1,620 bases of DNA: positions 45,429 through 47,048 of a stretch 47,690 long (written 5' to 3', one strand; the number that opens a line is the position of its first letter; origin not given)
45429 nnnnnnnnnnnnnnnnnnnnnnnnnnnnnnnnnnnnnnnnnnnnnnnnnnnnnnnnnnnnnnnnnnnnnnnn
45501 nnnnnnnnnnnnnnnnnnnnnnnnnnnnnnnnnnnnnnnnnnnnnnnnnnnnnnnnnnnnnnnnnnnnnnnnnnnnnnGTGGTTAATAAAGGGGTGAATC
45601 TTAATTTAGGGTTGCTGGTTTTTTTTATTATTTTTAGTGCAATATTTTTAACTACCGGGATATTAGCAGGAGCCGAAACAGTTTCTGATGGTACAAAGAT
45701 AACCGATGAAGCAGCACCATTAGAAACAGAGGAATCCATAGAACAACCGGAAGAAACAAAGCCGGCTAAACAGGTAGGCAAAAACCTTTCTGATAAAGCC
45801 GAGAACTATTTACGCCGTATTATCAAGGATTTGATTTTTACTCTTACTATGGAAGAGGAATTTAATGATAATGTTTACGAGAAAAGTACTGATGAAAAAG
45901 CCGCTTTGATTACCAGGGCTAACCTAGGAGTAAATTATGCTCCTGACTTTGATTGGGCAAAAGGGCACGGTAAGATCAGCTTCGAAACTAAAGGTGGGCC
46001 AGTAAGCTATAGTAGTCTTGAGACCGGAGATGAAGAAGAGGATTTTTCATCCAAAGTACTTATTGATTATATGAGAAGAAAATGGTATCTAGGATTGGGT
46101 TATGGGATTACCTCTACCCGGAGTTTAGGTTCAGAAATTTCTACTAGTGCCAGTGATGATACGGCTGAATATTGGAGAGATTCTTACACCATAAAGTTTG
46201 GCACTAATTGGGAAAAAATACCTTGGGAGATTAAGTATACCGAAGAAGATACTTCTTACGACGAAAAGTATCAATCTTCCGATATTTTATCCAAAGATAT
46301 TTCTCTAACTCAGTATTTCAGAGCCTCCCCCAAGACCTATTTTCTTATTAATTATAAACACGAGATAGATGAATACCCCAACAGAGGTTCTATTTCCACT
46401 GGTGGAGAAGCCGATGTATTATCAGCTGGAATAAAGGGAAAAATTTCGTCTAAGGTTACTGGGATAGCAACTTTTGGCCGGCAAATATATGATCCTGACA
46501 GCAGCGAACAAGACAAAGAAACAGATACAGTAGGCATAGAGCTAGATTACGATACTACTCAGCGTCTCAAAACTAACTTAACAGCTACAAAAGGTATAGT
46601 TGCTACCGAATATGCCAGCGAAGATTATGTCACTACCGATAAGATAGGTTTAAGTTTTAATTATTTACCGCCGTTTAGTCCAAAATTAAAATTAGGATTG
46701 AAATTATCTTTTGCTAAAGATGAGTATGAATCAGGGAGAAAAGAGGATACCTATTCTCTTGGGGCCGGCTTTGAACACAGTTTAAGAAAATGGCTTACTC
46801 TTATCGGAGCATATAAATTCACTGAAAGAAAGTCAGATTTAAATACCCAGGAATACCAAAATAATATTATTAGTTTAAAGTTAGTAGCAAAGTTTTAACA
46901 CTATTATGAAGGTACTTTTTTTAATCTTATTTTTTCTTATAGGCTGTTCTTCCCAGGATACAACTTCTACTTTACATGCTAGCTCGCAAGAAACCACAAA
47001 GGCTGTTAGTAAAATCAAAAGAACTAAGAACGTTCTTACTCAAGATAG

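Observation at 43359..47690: Separately promoted TPR / PilZ / OM beta-barrel / coiled-coil lipoprotein operon: candidate c-di-GMP-gated trans-envelope export apparatus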

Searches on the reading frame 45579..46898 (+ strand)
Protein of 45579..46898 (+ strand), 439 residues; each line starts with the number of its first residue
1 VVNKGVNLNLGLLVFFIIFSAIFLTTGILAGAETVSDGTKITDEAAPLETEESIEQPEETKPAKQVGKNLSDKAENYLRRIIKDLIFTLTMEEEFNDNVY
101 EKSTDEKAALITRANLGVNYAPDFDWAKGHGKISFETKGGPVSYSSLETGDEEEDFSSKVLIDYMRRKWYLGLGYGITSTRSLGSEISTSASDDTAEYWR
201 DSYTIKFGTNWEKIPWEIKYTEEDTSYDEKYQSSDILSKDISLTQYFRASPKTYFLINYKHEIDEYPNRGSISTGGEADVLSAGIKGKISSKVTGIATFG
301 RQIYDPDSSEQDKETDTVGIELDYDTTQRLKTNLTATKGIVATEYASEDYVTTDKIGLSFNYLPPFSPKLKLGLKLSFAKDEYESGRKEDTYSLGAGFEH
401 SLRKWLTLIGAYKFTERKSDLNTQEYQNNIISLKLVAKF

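Call 8: search_protein_families(library=pfam, proteins=[window:45579-46898:+], max_evalue=0.1)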
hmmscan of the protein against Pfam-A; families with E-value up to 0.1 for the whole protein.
window:45579-46898:+ (439 aa): 3 families
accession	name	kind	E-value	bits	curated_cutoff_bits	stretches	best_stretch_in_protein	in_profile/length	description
PF10082.15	BBP2_2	-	4.2e-09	36.2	23.7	1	283-439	222-378/378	Putative beta-barrel porin 2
PF13505.12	OMP_b-brl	-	9.4e-08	32.9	28.7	1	304-439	33-175/175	Outer membrane protein beta-barrel domain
PF13609.12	Porin_4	-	0.017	15.3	27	0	309-418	212-308/310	Gram-negative porin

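Call 9: search_protein_families(library=ncbifam, proteins=[window:45579-46898:+], max_evalue=0.1)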
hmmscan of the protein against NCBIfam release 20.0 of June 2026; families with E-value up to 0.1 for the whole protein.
window:45579-46898:+ (439 aa): 2 families
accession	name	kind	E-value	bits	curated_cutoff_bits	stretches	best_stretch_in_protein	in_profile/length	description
TIGR03016.1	pepcterm_hypo_1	hypoth_equivalog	4.6e-11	42.4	90.85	1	350-439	386-477/477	TIGR03016 family PEP-CTERM system-associated outer membrane protein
TIGR03014.2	EpsL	equivalog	2.6e-08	33.3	275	1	307-439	247-385/385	XrtB/PEP-CTERM-associated polysaccharide biosynthesis outer membrane protein EpsL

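Call 14: find_encoding_contigs(protein=window:45579-46898:+, flank=10000, max_places=6)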
Protein window:45579-46898:+ (439 aa): no gene with exactly this product is on record in the collection.

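Call 16: find_homologous_proteins(query=window:45579-46898:+, max_evalue=0.001)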
Query window:45579-46898:+ (439 aa): 4 proteins with E <= 0.001 among 8000 candidates.
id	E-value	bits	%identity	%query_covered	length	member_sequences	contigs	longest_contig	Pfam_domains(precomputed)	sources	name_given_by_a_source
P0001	8.4e-287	969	100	100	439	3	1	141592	PF13505.13,PF10082.16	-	-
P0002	6.9e-232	788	81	99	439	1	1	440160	PF13505.13,PF10082.16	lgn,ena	-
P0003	2.8e-163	562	59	99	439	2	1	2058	PF10082.16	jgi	-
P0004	1.6e-23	101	31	58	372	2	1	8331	PF10082.16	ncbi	-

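Call 17: find_encoding_contigs(protein=P0002, flank=10000, max_places=4)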
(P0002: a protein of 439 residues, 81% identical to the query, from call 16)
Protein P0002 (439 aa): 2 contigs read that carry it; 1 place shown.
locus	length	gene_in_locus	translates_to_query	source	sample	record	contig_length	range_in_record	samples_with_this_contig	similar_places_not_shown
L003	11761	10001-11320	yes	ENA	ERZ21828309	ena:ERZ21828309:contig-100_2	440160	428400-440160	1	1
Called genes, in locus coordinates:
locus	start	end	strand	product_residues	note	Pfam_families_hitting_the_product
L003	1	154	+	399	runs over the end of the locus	PF20706:GT4-conflict, PF00534:Glycos_transf_1, PF13692:Glyco_trans_1_4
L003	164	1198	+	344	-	PF00535:Glycos_transf_2, PF10111:Glyco_tranf_2_2 (faint), PF13641:Glyco_tranf_2_3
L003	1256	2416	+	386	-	PF01041:DegT_DnrJ_EryC1, PF00155:Aminotran_1_2 (faint)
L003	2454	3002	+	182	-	PF02397:Bac_transf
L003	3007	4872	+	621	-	PF13727:CoA_binding_3, PF04321:RmlD_sub_bind, PF01073:3Beta_HSD, PF01370:Epimerase, PF02719:Polysacc_synt_2, PF07993:NAD_binding_4, PF16363:GDP_Man_Dehyd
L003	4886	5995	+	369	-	PF01494:FAD_binding_3, PF13738:Pyr_redox_3 (weak)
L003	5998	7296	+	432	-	PF00672:HAMP, PF00990:GGDEF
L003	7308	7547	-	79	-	-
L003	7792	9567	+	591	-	PF00515:TPR_1 (faint), PF07719:TPR_2 (faint), PF07721:TPR_4 (faint), PF13174:TPR_6 (faint), PF13181:TPR_8 (faint), PF13374:TPR_10 (faint), PF13424:TPR_12 (faint), PF13414:TPR_11 (weak), +5 more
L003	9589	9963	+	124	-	PF07238:PilZ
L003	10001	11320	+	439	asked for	PF10082:BBP2_2 (weak), PF13505:OMP_b-brl (weak)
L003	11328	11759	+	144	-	?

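Call 18: find_encoding_contigs(protein=P0004, flank=10000, max_places=4)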
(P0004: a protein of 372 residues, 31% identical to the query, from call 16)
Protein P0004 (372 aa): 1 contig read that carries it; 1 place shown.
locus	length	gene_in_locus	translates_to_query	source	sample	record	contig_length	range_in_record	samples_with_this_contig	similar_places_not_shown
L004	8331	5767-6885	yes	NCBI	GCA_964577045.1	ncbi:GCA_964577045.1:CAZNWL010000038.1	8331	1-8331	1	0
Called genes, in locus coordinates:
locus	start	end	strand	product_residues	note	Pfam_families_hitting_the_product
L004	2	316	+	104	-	?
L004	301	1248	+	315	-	PF13489:Methyltransf_23, PF08241:Methyltransf_11, PF08242:Methyltransf_12, PF13649:Methyltransf_25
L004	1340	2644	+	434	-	PF00672:HAMP, PF00990:GGDEF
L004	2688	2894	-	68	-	-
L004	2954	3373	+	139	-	-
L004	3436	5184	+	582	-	PF00515:TPR_1, PF07719:TPR_2 (weak), PF13181:TPR_8 (weak), PF13414:TPR_11, PF13424:TPR_12 (weak), PF13432:TPR_16, PF00515:TPR_1 (weak), PF07719:TPR_2 (weak), +12 more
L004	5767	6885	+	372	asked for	PF10082:BBP2_2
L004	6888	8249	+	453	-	PF02563:Poly_export, PF10531:SLBB, PF22461:SLBB_2, PF10531:SLBB, PF22461:SLBB_2, PF10531:SLBB, PF22461:SLBB_2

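Call 21: find_related_loci(query=A1, collection=genome_contigs, flank=10000)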
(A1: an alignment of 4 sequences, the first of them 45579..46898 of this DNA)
Query A1 (439 aa) in genome_contigs; peptide patterns used: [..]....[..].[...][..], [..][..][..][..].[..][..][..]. (x = any residue, [..] = any of these).
34 stretches matched a pattern; 2 encode a relative of the query (tblastn E <= 1e-3); 2 distinct loci.
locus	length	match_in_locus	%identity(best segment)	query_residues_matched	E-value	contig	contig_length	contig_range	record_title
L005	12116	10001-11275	28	14-439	4e-34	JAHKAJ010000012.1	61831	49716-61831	MAG: Candidatus Omnitrophota bacterium isolate Undefined_mixed_planktonic.mb.33 Undefined_mixed_pl.mb.33_k141_384290, wh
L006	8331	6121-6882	31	185-439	6e-29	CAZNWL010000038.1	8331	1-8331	MAG TPA_asm: uncultured Planctomycetia bacterium isolate SRP098346_co1_239 genome assembly, contig: NODE_11569_length_83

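Call 23: search_protein_families(library=pfam, proteins=[L005:379-2232:+, L005:2265-2990:-, L005:3100-4530:+, L005:4446-5420:+, L005:5732-7036:+, L005:7317-7769:+, L005:7804-9549:+, L005:9578-9955:+, L005:9986-11278:+], max_evalue=0.001)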
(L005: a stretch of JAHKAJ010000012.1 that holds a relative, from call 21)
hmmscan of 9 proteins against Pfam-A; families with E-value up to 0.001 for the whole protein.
L005:379-2232:+ (617 aa): 8 families
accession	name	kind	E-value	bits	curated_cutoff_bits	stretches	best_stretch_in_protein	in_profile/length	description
PF02719.21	Polysacc_synt_2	-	1.7e-95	320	20.2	1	290-573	2-291/293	Polysaccharide biosynthesis protein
PF01370.27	Epimerase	-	1.8e-20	73.8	20.9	1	290-493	2-218/240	NAD dependent epimerase/dehydratase family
PF16363.11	GDP_Man_Dehyd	-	2.2e-18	67.3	27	1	290-414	1-130/332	GDP-mannose 4,6 dehydratase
PF13727.12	CoA_binding_3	-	2.1e-13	51.1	25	1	64-244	2-175/175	CoA-binding domain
PF04321.23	RmlD_sub_bind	-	7.1e-13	48.7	27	1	288-460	2-157/287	RmlD substrate binding domain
PF01073.25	3Beta_HSD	-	3.8e-11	43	22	1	290-420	1-123/280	3-beta hydroxysteroid dehydrogenase/isomerase family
PF07993.18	NAD_binding_4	-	4.6e-05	23.1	20.1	0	291-420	1-143/258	Male sterility protein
PF08659.16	KR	-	0.00061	20.2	22.6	0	289-371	3-91/180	KR domain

L005:2265-2990:- (241 aa): 1 family
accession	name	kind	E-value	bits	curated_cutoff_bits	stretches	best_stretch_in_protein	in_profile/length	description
PF02397.22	Bac_transf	-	3.3e-38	131.5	27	1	18-228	1-178/179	Bacterial sugar transferase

L005:3100-4530:+ (476 aa): 1 family
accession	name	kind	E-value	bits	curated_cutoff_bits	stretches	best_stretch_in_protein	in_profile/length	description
PF03062.24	MBOAT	-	7.1e-28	98.3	27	1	150-379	81-331/337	MBOAT, membrane-bound O-acyltransferase family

L005:4446-5420:+ (324 aa): 0 families

L005:5732-7036:+ (434 aa): 2 families
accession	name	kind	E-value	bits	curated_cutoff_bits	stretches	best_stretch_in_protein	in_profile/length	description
PF00990.26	GGDEF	-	6.4e-14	52.5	23.8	1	256-353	5-105/161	Diguanylate cyclase, GGDEF domain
PF00672.30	HAMP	-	7.2e-12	45.9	25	1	194-244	1-51/53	HAMP domain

L005:7317-7769:+ (150 aa): 0 families

L005:7804-9549:+ (581 aa): 20 families
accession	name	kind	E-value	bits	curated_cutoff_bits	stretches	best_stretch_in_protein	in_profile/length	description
PF07719.23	TPR_2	-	3.7e-26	89.5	27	2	467-496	4-33/34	Tetratricopeptide repeat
PF00515.34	TPR_1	-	1.2e-25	88.7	27.8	2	499-531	2-34/34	Tetratricopeptide repeat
PF13181.12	TPR_8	-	2.7e-22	77.4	25.7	2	499-530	2-33/34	Tetratricopeptide repeat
PF13424.12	TPR_12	-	2.7e-20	72.8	30.1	1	498-549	3-55/77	Tetratricopeptide repeat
PF13432.12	TPR_16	-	2.7e-17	63.3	32.7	1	468-524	1-57/65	Tetratricopeptide repeat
PF13431.12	TPR_17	-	6.2e-16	57.7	24.4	1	486-518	1-33/34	Tetratricopeptide repeat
PF13414.12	TPR_11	-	6.3e-16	58.2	26.8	2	474-509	4-39/42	TPR repeat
PF14559.12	TPR_19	-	8.3e-15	55.3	25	1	512-555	5-48/68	Tetratricopeptide repeat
PF13174.12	TPR_6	-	2e-12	47.3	26.3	0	232-257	4-29/33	Tetratricopeptide repeat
PF13428.12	TPR_14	-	1.2e-11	44.5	23.5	0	469-506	6-43/44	Tetratricopeptide repeat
PF12895.13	ANAPC3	-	2.2e-09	37.9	27.2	0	414-489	6-81/82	Anaphase-promoting complex, cyclosome, subunit 3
PF13374.12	TPR_10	-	3.8e-09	36.7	27.5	0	500-526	4-30/42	Tetratricopeptide repeat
PF13176.12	TPR_7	-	2e-08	34.1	27.9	0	468-496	3-33/36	Tetratricopeptide repeat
PF25063.1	ARM_TT21_C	-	6.3e-06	26.6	35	0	469-528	100-159/209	Tetratricopeptide repeat protein 21 C-terminal ARM domain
PF23914.1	TPR_CcmH_CycH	-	9.5e-06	26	42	0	466-555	52-144/158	Cytochrome c-type biogenesis protein H TPR domain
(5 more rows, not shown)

L005:9578-9955:+ (125 aa): 1 family
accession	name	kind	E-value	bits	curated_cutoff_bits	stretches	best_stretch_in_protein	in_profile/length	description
PF07238.19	PilZ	-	1.9e-12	47.8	22.5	1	9-108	2-99/102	PilZ domain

L005:9986-11278:+ (430 aa): 1 family
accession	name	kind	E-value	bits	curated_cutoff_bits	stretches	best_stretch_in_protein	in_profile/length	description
PF10082.15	BBP2_2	-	3.3e-13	49.7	23.7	1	85-426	20-374/378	Putative beta-barrel porin 2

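Call 30: find_related_loci(query=A2, collection=metagenome_contigs, flank=10000)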
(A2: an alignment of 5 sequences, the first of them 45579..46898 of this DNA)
Query A2 (439 aa) in metagenome_contigs; peptide patterns used: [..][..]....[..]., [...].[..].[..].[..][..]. (x = any residue, [..] = any of these).
253 stretches matched a pattern; 8 encode a relative of the query (tblastn E <= 1e-3); 8 distinct loci.
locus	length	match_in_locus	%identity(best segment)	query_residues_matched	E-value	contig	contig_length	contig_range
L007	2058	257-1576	60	5-439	0e+0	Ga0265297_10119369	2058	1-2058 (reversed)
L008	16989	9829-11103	28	14-439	2e-33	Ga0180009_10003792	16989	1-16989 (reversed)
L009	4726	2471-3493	28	95-439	2e-28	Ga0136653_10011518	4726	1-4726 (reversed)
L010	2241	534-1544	20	89-427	1e-7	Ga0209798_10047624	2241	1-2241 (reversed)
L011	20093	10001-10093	55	88-118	9e-6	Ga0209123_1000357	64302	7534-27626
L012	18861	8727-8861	40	89-130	1e-5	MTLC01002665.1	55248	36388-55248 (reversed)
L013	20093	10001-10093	48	88-118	2e-5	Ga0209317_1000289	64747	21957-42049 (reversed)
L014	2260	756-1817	23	89-439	2e-5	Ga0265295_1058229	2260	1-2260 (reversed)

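Call 36: find_homologous_proteins(query=A2, max_evalue=0.001)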
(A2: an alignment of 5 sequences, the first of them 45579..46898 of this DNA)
Query A2 (5 sequences) (439 aa, profile of the alignment): 6 proteins with E <= 0.001 among 8000 candidates.
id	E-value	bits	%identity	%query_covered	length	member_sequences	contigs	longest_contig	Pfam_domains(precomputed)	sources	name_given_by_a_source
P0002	1.0e-221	754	81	99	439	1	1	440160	PF13505.13,PF10082.16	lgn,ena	-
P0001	2.4e-218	743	100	100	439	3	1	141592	PF13505.13,PF10082.16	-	-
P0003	1.2e-216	738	59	99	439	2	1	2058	PF10082.16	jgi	-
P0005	9.9e-191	652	29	91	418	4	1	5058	PF10082.16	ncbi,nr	ncbi:MAG: outer membrane beta-barrel protein [Candidatus Omnitrophica bacterium]|nr:outer membrane b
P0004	1.1e-173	596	31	58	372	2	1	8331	PF10082.16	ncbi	-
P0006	2.5e-4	38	21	67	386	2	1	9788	PF13505.13,PF10082.16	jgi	jgi:hypothetical protein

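Call 37: find_encoding_contigs(protein=P0006, flank=10000, max_places=3)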
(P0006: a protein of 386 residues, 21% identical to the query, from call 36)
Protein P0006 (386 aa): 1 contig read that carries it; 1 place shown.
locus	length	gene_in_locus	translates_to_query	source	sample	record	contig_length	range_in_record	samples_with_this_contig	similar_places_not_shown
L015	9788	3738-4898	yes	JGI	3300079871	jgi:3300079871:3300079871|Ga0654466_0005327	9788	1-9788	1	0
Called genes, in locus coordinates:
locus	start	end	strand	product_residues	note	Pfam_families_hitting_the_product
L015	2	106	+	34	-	?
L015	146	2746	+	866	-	PF00133:tRNA-synt_1, PF09334:tRNA-synt_1g, PF13603:tRNA-synt_1_2, PF00133:tRNA-synt_1, PF09334:tRNA-synt_1g (weak), PF08264:Anticodon_1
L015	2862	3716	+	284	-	-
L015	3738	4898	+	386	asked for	PF10082:BBP2_2, PF13505:OMP_b-brl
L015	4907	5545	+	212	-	PF02563:Poly_export, PF22461:SLBB_2, PF10531:SLBB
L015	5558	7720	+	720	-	PF13500:AAA_26 (faint), PF13614:AAA_31, PF01656:CbiA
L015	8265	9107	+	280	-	PF17930:LpxI_N, PF06230:LpxI_C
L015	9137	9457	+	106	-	-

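Call 38: search_protein_families(library=pfam, proteins=[L008:11109-12476:+, L008:12479-14311:+, L008:14308-15606:+, L008:15609-16637:+, L008:7145-7597:+, L008:4274-5248:+], max_evalue=0.01)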
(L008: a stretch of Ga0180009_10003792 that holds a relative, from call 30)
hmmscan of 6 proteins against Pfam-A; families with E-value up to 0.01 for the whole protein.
L008:11109-12476:+ (455 aa): 3 families
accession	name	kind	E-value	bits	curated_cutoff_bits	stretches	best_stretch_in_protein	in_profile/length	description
PF10531.15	SLBB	-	4.8e-41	138.8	27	3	292-342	2-51/55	SLBB domain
PF02563.21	Poly_export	-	8.4e-39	132.1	28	2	133-207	3-76/77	Polysaccharide biosynthesis/export protein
PF22461.2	SLBB_2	-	3.9e-33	113.8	27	3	370-450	2-79/79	SLBB domain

L008:12479-14311:+ (610 aa): 6 families
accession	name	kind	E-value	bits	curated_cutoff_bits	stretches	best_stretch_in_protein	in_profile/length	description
PF02706.20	Wzz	-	1.4e-11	45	25.5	1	9-101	2-91/91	Chain length determinant protein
PF13807.11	GNVR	-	4.8e-10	39.7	27.7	1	280-348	10-78/82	G-rich domain on putative tyrosine kinase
PF13614.12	AAA_31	-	2.2e-09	37.9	27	1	422-550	3-138/177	AAA domain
PF01656.29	CbiA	-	3.3e-05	24.3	25.4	1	431-591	9-83/125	CobQ/CobB/MinD/ParA nucleotide binding domain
PF10609.15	ParA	-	0.00011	22.1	27.1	1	421-503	4-78/246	NUBPL iron-transfer P-loop NTPase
PF12795.12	MscS_porin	-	0.0012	18.9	34.4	0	214-262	91-139/238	Mechanosensitive ion channel porin domain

L008:14308-15606:+ (432 aa): 1 family
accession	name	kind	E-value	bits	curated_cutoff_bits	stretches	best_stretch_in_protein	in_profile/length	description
PF04932.20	Wzy_C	-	1.5e-14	54.5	31.7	1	221-360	2-148/149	O-Antigen ligase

L008:15609-16637:+ (342 aa): 2 families
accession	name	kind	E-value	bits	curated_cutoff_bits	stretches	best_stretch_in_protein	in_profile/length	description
PF13431.12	TPR_17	-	9.4e-13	47.8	24.4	1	108-135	1-28/34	Tetratricopeptide repeat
PF13414.12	TPR_11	-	0.0021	18.1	26.8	1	109-134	17-42/42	TPR repeat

L008:7145-7597:+ (150 aa): 0 families

L008:4274-5248:+ (324 aa): 1 family
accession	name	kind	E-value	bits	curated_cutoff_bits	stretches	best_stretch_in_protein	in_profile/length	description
PF00657.28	Lipase_GDSL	-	0.0083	16.7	23.6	0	259-306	153-202/208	GDSL-like Lipase/Acylhydrolase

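Call 48: predict_structure(alignment_id=A3)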
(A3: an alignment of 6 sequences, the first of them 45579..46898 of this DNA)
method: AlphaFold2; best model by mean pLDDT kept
length: 439 residues; sequences in the alignment: 6
mean_pLDDT: 71.8   pTM: 0.63
mean pLDDT of the five models: 71.8, 70.5, 70.3, 70.1, 47.9
residues with pLDDT >= 90: 89; 70-90: 188; 50-70: 71; < 50: 91
segments of 3 or more residues with pLDDT < 50: 1-13, 18-68, 99-106, 148-150, 184-193, 230-232
pLDDT, mean of each block of 10 residues (from residue 1): 39 44 36 25 26 27 42 64 80 71 51 84 75 84 62 76 80 85 50 61 83 72 75 73 88 89 76 75 88 90 80 86 89 91 61 92 89 95 84 94 90 87 63 90
secondary structure, 60 per line:
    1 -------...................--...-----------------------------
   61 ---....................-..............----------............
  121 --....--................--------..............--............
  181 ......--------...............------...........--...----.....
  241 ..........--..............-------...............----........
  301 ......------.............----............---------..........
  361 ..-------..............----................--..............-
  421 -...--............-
elements in order: H8-26 H64-83 E85-98 E109-120 E123-126 E129-144 E153-166 E169-183 E195-209 E216-226 E236-250 E253-266 E274-288 E293-306 E313-325 E330-341 E351-362 E370-383 E388-403 E406-419 E427-438
